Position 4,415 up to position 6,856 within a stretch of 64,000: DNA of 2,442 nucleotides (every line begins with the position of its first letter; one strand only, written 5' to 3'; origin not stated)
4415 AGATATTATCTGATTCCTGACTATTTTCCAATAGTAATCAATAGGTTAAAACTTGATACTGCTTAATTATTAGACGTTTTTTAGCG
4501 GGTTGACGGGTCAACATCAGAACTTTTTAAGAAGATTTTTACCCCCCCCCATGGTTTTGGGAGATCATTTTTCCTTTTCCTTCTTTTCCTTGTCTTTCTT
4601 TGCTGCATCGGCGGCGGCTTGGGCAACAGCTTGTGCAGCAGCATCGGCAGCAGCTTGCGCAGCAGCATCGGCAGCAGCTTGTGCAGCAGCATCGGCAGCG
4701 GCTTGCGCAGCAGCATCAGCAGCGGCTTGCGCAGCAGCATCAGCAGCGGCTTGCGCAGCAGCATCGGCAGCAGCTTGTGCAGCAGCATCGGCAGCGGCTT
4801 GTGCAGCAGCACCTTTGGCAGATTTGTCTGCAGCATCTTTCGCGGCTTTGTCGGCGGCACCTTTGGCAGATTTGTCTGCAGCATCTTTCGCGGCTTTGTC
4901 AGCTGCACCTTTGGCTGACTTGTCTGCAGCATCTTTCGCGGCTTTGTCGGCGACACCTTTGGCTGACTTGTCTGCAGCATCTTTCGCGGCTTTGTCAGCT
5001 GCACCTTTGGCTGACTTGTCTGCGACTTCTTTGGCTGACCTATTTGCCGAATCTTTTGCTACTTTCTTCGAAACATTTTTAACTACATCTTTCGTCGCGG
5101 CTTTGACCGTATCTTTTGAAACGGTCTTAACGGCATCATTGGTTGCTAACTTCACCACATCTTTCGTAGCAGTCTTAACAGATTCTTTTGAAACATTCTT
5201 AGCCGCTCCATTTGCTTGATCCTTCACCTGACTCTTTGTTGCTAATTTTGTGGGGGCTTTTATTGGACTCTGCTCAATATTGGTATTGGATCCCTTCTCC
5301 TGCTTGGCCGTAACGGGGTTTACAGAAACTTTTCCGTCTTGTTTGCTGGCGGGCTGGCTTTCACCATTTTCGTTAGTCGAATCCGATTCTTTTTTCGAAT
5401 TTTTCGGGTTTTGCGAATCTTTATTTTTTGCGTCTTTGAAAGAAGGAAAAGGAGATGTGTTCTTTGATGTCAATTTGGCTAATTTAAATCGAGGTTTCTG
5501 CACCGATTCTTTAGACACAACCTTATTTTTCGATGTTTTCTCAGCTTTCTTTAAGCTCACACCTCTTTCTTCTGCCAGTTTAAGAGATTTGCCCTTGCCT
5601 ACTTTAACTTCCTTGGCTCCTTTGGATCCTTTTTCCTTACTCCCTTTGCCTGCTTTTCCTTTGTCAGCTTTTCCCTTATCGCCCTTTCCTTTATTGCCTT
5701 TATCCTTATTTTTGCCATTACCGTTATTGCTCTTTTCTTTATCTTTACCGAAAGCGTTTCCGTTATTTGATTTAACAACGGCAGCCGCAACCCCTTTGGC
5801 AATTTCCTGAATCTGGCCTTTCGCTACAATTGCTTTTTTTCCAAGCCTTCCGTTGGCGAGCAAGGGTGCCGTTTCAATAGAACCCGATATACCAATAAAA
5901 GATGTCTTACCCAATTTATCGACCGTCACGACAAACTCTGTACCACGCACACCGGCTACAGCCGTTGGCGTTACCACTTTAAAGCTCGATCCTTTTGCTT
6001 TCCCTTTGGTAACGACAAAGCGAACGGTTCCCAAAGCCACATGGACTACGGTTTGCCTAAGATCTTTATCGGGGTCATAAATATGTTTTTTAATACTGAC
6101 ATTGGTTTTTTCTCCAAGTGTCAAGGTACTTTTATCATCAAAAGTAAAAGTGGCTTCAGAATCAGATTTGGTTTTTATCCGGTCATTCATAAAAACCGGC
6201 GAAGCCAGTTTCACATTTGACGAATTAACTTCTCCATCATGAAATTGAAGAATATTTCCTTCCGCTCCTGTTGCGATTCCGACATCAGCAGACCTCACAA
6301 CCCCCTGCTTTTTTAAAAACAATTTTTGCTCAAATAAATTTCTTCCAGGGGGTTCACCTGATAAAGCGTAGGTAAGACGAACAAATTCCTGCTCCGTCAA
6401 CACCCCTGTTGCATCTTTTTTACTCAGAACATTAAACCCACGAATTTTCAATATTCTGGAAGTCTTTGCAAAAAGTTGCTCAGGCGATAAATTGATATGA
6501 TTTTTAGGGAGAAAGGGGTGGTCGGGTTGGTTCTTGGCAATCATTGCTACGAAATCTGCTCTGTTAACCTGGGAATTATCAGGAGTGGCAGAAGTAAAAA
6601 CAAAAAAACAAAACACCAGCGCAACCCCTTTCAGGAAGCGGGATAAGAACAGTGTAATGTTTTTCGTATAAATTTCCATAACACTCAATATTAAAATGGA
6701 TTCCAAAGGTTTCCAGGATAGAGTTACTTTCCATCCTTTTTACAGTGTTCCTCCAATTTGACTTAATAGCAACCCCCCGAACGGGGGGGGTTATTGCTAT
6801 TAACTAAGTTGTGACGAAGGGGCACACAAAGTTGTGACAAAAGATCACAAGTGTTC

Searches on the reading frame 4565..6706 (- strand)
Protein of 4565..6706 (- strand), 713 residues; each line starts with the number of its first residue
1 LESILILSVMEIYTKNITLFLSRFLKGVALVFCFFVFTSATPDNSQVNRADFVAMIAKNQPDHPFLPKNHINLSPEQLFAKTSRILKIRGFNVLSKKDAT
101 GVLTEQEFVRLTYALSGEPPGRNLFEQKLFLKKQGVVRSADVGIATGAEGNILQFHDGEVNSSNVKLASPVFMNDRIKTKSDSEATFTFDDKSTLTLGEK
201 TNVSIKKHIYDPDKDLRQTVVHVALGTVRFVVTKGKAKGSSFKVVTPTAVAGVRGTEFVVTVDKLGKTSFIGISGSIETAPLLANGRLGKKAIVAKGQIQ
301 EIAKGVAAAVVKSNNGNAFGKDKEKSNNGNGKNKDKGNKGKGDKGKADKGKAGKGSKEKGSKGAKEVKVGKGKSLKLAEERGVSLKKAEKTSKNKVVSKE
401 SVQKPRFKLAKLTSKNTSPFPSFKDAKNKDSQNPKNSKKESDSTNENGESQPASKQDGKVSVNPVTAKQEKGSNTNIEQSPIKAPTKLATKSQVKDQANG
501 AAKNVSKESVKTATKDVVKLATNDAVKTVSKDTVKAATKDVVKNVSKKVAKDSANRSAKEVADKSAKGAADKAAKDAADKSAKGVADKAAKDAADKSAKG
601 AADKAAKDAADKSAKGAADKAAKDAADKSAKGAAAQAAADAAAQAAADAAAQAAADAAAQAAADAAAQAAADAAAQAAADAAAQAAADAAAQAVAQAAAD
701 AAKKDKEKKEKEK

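Call 27: search_protein_families(library=pfam, proteins=[window:4565-6706:-], max_evalue=0.00001)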
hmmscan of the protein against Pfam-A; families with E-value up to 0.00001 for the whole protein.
window:4565-6706:- (713 aa): 1 family
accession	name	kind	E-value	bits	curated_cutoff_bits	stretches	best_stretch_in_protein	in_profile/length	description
PF04773.18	FecR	-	6.7e-15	55.7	24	1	175-266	1-84/97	FecR protein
